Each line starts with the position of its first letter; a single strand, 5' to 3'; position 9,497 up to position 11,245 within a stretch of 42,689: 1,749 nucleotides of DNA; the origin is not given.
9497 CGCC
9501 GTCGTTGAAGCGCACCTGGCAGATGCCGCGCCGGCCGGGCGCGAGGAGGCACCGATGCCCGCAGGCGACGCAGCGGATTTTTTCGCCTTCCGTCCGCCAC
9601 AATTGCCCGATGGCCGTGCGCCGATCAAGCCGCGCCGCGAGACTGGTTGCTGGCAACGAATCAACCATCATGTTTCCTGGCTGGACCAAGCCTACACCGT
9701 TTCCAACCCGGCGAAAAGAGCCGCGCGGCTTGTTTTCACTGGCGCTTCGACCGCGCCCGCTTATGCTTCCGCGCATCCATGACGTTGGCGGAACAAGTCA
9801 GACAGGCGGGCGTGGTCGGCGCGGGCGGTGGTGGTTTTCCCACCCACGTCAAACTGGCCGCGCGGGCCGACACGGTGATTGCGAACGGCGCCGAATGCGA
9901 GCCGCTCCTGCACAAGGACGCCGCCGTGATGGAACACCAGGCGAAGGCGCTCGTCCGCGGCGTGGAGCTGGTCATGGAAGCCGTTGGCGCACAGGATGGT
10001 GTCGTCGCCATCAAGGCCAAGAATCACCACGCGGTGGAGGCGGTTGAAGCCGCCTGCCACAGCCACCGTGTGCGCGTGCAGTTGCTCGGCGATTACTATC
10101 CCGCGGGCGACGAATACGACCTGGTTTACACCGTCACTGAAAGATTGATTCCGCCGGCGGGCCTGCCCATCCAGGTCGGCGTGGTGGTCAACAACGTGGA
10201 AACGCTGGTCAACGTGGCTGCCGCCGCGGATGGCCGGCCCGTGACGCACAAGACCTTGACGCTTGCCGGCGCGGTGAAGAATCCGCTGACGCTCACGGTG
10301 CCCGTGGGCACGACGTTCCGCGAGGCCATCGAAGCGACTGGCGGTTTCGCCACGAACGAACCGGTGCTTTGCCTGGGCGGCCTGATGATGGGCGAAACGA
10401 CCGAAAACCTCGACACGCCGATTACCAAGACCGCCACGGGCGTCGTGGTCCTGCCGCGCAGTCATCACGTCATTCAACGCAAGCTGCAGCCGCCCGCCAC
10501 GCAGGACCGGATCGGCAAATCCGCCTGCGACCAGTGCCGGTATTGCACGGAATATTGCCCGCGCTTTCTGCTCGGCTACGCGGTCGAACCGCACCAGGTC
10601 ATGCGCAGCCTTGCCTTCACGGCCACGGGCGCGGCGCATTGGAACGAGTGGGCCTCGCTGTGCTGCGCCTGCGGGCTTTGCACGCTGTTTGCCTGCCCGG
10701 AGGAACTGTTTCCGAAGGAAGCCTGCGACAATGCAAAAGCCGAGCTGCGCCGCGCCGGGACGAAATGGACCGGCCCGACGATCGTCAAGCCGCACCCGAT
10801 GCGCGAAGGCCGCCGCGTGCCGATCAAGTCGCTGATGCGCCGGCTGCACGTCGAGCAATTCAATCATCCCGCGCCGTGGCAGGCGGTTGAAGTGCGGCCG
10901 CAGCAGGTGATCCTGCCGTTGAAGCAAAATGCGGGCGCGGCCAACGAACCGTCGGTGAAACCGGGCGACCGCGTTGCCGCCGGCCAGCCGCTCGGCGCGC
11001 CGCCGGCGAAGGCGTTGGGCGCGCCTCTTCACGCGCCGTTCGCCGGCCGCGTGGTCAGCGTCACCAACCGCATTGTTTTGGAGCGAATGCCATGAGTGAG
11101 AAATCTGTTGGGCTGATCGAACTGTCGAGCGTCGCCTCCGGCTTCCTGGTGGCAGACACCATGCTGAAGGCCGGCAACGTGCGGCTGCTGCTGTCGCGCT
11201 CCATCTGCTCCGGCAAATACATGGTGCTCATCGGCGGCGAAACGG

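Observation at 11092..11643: Orphan BMC-T shell protein retaining the PduT Fe-S cysteine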

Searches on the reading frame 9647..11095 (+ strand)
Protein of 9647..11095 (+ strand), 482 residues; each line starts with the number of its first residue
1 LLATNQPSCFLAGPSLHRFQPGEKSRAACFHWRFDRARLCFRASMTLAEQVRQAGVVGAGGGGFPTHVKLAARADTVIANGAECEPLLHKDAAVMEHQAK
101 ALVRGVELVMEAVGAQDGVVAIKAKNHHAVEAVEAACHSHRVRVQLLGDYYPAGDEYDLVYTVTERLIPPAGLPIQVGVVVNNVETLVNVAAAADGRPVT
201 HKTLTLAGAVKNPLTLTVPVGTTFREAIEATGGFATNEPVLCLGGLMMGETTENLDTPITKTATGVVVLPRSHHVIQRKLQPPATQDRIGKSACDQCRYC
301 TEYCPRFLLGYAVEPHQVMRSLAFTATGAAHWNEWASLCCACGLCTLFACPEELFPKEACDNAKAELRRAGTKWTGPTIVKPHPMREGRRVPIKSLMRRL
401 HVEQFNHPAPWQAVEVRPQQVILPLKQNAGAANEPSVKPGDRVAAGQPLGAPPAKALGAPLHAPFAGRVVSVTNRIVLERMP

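Call 6: search_protein_families(library=pfam, proteins=[window:9647-11095:+], max_evalue=0.01)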
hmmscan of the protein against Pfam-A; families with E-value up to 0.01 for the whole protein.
window:9647-11095:+ (482 aa): 7 families
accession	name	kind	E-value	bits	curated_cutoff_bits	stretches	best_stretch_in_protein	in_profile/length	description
PF01512.22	Complex1_51K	-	1.9e-44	151.6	31.2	1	51-191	1-149/150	Nuo51 FMN-binding domain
PF13534.11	Fer4_17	-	1.2e-15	58.2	22.2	1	293-354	1-60/61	4Fe-4S dicluster domain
PF13375.12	RnfC_N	-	1e-12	48.4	25.6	1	417-477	26-85/101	RnfC Barrel sandwich hybrid domain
PF10531.15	SLBB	-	3.2e-09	36.9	27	1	205-249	3-53/55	SLBB domain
PF13187.11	Fer4_9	-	0.00016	22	27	1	293-353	1-50/52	4Fe-4S dicluster domain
PF22461.2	SLBB_2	-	0.0013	19.3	27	1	206-236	5-36/79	SLBB domain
PF13237.11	Fer4_10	-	0.0034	17.7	25.5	0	283-305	31-53/53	4Fe-4S dicluster domain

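Call 12: search_solved_structures(query=window:9779-11092:+, show_alignments=1, max_evalue=0.00001)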
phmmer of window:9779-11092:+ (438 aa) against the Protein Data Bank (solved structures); distinct sequences matched with E-value up to 0.00001: 25.
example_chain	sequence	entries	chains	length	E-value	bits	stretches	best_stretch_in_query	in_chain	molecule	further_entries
7zc6_C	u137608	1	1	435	1.9e-52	182.1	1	7-309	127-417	RnfC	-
9eri_C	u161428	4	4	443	1.2e-48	169.6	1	5-308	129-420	Na(+)-translocating ferredoxin:NAD(+) oxidoreductase complex subunit C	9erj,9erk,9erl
8ahx_C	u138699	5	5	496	3.5e-46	161.5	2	2-310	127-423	Ion-translocating oxidoreductase complex subunit C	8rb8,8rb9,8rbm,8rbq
2fug_1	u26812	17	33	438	2.2e-10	43.5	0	4-109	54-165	NADH-quinone oxidoreductase chain 1 | NADH-QUINONE OXIDOREDUCTASE SUBUNIT 1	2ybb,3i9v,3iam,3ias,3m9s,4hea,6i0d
8oh5_B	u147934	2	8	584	2.8e-10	43.1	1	4-104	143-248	NAD-reducing hydrogenase subunit HoxF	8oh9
9bov_B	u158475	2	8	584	1e-09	41.3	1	4-104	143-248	NADH dehydrogenase (Quinone)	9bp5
9fdj_B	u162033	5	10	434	4.6e-08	35.9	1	8-260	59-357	NADH-quinone oxidoreductase subunit F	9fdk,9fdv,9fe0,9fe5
6q9c_B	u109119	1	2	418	5.6e-08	35.6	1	7-260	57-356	NADH-quinone oxidoreductase subunit F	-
6q9k_B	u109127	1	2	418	5.6e-08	35.6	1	7-260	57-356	NADH-quinone oxidoreductase subunit F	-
7q5y_C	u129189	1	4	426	6e-08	35.5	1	7-260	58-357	NADH-quinone oxidoreductase subunit F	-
9fe7_B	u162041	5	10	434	6.4e-08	35.4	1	7-260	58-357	NADH-quinone oxidoreductase subunit F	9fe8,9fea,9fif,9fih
6hl2_B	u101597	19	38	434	6.4e-08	35.4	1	7-260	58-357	NADH-quinone oxidoreductase subunit F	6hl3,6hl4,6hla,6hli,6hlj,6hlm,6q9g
6r7p_B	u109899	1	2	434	6.4e-08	35.4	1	7-260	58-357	NADH-quinone oxidoreductase subunit F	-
9fii_B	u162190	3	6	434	1.8e-07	33.9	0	7-260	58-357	NADH-quinone oxidoreductase subunit F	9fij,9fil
7p64_F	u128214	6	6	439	4.9e-07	32.5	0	4-189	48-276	NADH-quinone oxidoreductase subunit F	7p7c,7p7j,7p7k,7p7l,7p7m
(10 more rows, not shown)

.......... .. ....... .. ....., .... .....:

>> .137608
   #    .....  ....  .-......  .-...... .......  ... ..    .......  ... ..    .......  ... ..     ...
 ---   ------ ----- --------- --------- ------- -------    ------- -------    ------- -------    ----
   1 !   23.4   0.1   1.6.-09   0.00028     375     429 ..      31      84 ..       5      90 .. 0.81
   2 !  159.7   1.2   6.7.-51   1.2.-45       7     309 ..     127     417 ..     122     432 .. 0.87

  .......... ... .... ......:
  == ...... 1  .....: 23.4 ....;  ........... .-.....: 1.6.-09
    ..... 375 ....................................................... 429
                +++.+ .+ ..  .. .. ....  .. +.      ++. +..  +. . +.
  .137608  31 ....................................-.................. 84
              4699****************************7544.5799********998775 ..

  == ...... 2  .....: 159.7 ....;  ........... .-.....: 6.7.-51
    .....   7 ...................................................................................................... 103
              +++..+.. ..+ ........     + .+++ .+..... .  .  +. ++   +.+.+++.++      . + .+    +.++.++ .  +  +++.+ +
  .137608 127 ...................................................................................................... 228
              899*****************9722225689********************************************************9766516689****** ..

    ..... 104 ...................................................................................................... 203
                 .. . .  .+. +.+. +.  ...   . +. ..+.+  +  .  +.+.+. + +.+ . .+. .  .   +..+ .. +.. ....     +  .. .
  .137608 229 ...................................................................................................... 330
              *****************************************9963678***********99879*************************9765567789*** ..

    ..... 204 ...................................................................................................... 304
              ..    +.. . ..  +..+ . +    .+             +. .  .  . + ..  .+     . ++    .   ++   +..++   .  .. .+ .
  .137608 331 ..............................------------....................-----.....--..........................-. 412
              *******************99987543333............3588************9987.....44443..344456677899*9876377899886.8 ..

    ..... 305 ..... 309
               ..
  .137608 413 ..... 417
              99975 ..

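Call 13: search_protein_families(library=ncbifam, proteins=[window:9779-11095:+], max_evalue=0.001)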
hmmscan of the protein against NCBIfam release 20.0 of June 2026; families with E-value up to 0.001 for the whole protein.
window:9779-11095:+ (438 aa): 8 families
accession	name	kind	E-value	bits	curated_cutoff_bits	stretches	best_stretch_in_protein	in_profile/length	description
TIGR01945.1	rnfC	subfamily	2.3e-74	250.5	245.95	2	3-325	124-433/435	RnfABCDGE type electron transport complex subunit C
NF003454.1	PRK05035.1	equivalog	1.6e-62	211.8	345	2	3-312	126-424/556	electron transport complex subunit RsxC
TIGR04481.1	PR_assoc_PrdC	equivalog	2.6e-62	211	490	2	3-225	76-305/425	proline reductase-associated electron transfer protein PrdC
NF041837.1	rnfC_Methano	equivalog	1.1e-30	106.9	650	3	116-309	237-412/438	Rnf electron transport complex subunit RnfC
TIGR01959.1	nuoF_fam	equivalog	1.1e-12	47.1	558.65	1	4-97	39-138/410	NADH-quinone oxidoreductase subunit NuoF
NF008436.0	PRK11278.1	equivalog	4.3e-09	35.8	749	1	4-104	52-158/448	NADH-quinone oxidoreductase subunit NuoF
NF010120.0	PRK13596.1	equivalog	7.4e-08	31.3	389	1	3-105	43-151/433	NADH-quinone oxidoreductase subunit NuoF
NF045663.1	diclust_near_Sec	equivalog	6.5e-05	21.2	530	1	250-327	309-386/759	pyridine nucleotide-disulfide oxidoreductase/dicluster-binding protein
